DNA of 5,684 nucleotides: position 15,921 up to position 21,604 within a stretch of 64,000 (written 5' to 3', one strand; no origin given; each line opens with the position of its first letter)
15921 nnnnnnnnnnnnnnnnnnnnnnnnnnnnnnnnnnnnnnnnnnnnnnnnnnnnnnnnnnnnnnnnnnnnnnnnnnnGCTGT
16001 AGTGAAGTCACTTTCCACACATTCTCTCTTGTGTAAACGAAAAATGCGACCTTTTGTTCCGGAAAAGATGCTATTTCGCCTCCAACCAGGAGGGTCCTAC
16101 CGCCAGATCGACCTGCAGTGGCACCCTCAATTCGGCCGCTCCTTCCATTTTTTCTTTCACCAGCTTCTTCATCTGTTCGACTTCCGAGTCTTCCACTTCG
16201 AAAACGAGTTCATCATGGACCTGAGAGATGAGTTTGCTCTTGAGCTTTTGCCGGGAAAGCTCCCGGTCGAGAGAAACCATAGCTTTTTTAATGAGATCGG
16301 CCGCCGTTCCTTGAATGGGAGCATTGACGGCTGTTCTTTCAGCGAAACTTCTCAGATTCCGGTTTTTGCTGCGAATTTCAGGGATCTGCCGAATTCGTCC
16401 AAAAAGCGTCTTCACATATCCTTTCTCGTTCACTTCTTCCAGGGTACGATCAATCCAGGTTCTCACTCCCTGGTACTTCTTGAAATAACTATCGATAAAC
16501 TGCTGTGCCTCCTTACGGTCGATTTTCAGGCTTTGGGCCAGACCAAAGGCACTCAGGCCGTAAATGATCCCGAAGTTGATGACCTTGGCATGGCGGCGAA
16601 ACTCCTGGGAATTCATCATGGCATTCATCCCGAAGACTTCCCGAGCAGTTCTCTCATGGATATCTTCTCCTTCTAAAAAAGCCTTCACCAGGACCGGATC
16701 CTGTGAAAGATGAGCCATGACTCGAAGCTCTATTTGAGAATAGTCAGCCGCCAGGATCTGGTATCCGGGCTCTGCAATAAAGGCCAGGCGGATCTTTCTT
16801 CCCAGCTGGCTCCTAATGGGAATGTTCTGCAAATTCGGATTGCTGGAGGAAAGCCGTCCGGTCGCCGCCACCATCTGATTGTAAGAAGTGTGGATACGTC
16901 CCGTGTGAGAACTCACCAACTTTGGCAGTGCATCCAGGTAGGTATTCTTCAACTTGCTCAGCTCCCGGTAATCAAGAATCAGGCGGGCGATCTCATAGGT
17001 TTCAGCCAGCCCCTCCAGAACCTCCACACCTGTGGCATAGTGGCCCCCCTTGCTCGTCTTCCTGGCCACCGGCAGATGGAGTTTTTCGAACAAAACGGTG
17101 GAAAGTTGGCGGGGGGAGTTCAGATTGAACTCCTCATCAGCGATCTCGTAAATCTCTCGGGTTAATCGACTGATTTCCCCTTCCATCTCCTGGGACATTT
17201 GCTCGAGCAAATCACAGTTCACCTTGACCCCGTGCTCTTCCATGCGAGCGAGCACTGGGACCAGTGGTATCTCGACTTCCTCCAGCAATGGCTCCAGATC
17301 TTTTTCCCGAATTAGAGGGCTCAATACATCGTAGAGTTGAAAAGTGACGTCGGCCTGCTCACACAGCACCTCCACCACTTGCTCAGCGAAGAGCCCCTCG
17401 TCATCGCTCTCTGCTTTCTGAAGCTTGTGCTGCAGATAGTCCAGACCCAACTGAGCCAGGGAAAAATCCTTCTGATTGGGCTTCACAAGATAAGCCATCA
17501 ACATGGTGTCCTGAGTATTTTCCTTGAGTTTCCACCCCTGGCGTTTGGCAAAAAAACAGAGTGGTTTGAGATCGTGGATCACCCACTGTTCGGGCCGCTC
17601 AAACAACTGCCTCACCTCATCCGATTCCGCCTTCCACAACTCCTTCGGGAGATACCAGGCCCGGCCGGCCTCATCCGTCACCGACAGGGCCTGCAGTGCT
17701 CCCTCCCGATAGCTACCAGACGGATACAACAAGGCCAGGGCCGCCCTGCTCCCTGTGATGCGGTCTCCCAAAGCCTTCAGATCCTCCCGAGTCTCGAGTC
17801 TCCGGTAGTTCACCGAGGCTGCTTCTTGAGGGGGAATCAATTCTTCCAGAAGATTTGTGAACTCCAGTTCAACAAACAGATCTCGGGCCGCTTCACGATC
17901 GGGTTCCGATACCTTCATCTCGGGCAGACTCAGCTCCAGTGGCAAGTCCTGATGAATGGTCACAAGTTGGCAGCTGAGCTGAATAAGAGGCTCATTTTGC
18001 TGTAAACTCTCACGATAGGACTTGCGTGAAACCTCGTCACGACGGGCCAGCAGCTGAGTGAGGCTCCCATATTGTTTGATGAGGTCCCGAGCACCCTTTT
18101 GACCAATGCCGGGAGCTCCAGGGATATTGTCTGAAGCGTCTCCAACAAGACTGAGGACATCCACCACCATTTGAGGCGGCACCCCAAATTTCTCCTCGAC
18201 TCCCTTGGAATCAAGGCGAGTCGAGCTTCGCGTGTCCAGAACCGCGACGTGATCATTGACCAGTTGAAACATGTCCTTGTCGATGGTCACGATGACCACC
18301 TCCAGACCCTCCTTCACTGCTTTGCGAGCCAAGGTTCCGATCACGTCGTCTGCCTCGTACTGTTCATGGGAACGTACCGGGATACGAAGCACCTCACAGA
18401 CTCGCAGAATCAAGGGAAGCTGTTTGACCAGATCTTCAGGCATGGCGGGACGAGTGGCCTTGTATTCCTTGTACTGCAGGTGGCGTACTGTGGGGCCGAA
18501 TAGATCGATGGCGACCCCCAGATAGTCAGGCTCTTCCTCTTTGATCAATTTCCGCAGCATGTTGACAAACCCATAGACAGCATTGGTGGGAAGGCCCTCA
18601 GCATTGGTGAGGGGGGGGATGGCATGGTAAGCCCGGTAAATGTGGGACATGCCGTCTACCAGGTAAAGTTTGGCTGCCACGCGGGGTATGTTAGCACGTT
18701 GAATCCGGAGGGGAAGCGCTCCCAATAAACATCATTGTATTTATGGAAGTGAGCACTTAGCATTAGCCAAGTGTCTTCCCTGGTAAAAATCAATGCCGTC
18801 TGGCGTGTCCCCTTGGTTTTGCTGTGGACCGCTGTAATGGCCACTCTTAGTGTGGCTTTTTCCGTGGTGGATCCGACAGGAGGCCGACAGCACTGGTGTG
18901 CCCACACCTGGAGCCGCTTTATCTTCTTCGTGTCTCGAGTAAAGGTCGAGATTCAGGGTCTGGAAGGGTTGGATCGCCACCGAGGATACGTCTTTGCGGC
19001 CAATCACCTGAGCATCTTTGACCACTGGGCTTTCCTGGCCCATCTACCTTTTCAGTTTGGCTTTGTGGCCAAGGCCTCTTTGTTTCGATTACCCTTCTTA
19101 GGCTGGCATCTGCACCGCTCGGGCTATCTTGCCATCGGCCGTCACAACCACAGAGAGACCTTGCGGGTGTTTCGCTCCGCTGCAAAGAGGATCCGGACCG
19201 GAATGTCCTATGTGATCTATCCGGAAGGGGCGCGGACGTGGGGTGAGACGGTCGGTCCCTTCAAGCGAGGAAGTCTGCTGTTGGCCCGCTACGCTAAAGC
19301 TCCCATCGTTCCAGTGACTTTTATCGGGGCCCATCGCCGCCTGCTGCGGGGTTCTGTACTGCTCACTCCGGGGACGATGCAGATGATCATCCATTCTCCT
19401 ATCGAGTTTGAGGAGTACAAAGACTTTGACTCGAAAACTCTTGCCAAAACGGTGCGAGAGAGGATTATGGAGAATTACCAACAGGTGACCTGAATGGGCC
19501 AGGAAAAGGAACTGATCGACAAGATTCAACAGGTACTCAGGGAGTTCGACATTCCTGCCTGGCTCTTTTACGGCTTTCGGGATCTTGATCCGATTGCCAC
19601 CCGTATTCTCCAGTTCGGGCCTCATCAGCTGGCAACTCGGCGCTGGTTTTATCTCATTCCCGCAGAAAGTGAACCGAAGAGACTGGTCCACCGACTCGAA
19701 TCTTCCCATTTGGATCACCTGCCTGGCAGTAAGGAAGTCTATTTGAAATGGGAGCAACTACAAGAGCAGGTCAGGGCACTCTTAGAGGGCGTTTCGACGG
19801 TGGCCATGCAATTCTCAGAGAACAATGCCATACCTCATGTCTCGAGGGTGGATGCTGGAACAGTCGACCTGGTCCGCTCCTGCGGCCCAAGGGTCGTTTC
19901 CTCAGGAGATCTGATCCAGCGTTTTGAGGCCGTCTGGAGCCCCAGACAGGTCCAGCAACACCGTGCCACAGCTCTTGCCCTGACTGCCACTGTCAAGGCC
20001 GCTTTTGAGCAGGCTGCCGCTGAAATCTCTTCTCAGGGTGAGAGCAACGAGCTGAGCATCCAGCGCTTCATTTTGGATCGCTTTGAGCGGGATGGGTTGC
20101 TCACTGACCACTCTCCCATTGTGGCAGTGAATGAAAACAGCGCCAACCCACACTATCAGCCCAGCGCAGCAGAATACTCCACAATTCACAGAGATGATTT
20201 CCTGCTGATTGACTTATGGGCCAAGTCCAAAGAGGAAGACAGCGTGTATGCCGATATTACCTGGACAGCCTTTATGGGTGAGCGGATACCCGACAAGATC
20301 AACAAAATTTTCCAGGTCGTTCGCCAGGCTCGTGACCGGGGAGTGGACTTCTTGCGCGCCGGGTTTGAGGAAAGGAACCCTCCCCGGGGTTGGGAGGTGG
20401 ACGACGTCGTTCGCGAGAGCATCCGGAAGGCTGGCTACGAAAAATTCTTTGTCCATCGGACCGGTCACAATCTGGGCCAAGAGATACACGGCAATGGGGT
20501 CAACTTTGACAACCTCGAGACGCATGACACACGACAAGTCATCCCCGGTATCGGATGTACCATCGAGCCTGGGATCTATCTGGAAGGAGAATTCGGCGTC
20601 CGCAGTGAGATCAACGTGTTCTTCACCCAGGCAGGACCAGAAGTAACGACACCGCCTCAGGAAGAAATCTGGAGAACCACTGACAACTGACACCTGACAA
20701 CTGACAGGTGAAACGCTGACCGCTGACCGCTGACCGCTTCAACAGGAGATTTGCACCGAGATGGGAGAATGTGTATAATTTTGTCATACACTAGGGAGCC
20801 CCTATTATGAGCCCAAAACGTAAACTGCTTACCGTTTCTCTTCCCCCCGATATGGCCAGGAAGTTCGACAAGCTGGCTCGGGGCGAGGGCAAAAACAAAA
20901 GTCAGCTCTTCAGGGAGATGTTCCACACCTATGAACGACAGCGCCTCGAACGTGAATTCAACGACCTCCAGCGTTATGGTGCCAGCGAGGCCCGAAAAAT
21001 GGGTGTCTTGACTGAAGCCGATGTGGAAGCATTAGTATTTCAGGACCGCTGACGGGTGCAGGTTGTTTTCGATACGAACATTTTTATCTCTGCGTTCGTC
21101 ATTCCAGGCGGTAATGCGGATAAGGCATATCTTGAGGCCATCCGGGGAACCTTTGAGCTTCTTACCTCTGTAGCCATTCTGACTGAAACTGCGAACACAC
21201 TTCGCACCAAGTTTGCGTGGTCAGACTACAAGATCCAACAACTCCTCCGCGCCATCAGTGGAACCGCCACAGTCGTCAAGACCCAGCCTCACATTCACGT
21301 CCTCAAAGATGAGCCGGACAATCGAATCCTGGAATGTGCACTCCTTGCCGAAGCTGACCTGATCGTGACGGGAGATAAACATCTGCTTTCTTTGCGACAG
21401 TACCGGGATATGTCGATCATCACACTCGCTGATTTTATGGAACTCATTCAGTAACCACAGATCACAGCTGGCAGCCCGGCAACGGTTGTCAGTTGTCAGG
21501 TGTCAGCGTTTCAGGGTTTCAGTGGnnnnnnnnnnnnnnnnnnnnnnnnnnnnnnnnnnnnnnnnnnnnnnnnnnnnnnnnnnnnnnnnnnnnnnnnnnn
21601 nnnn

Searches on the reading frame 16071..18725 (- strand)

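Call 23: search_protein_families(library=pfam, proteins=[window:16071-18725:-], max_evalue=0.01)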
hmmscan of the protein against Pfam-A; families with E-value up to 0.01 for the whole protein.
window:16071-18725:- (884 aa): 4 families
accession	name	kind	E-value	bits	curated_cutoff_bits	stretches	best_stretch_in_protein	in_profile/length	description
PF00476.26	DNA_pol_A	-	3.3e-163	543.5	34.3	1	505-882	2-381/381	DNA polymerase family A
PF02739.22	5_3_exonuc_N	-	1.3e-58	197.8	34.3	1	19-181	1-164/164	5'-3' exonuclease, N-terminal resolvase-like domain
PF01367.25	5_3_exonuc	-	9.9e-29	100.1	40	1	182-278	1-97/97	5'-3' exonuclease, C-terminal SAM fold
PF22619.2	DNA_polI_exo1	-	6.4e-07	29.7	27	1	339-439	10-109/140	DNA polymerase I, ribonuclease H-like domain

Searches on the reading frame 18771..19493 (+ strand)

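Call 23: search_protein_families(library=pfam, proteins=[window:18771-19493:+], max_evalue=0.01)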
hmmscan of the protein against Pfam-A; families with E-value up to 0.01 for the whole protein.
window:18771-19493:+ (240 aa): 1 family
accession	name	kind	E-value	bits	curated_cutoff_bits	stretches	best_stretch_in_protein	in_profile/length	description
PF01553.26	Acyltransferase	-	3.2e-21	75.9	23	1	58-184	1-131/132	Acyltransferase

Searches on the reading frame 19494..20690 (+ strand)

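Call 23: search_protein_families(library=pfam, proteins=[window:19494-20690:+], max_evalue=0.01)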
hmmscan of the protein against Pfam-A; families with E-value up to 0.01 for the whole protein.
window:19494-20690:+ (398 aa): 1 family
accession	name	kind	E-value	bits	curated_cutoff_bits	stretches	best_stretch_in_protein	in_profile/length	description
PF00557.29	Peptidase_M24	-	2.7e-36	125.7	23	1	167-378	10-207/208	Metallopeptidase family M24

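Call 81: search_protein_families(library=pfam, proteins=[L017:4216-5298:-], max_evalue=0.01)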
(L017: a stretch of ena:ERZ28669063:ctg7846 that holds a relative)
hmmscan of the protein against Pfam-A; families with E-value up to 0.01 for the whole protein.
L017:4216-5298:- (360 aa): 7 families
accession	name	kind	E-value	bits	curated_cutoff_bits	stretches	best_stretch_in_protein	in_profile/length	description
PF01408.29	GFO_IDH_MocA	-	1.9e-29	103.3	24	1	12-131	1-120/120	Oxidoreductase family, NAD-binding Rossmann fold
PF22725.1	GFO_IDH_MocA_C3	-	5.8e-15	55.8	27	1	139-248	1-123/124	GFO/IDH/MocA C-terminal domain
PF02894.22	GFO_IDH_MocA_C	-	3e-10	40.7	22.9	1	143-350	1-217/218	Oxidoreductase family, C-terminal alpha/beta domain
PF02629.25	CoA_binding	-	7.1e-06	27.1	22.3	1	12-99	4-89/97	CoA binding domain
PF03447.22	NAD_binding_3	-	2e-05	25.7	24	1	18-128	1-114/116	Homoserine dehydrogenase, NAD binding domain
PF03807.23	F420_oxidored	-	0.003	18.5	21.6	1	13-99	1-87/94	NADP oxidoreductase coenzyme F420-dependent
PF01118.30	Semialdhyde_dh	-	0.0092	16.8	26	0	13-100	1-93/121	Semialdehyde dehydrogenase, NAD binding domain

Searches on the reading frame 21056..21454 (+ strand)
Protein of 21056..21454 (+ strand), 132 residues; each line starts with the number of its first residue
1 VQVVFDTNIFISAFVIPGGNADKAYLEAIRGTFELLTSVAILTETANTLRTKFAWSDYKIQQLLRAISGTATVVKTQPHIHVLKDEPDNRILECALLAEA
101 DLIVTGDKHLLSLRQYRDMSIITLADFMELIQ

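Call 23: search_protein_families(library=pfam, proteins=[window:21056-21454:+], max_evalue=0.01)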
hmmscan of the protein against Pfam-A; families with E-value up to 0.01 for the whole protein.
window:21056-21454:+ (132 aa): 3 families
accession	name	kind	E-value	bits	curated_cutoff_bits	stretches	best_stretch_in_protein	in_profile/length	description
PF13470.12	PIN_3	-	8e-17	62.6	27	1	3-109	2-115/115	PIN domain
PF01850.27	PIN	-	3.4e-05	24.9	23.6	1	3-110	1-114/120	PIN domain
PF13638.12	PIN_4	-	0.0058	17.4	21.9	0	48-101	47-102/132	PIN domain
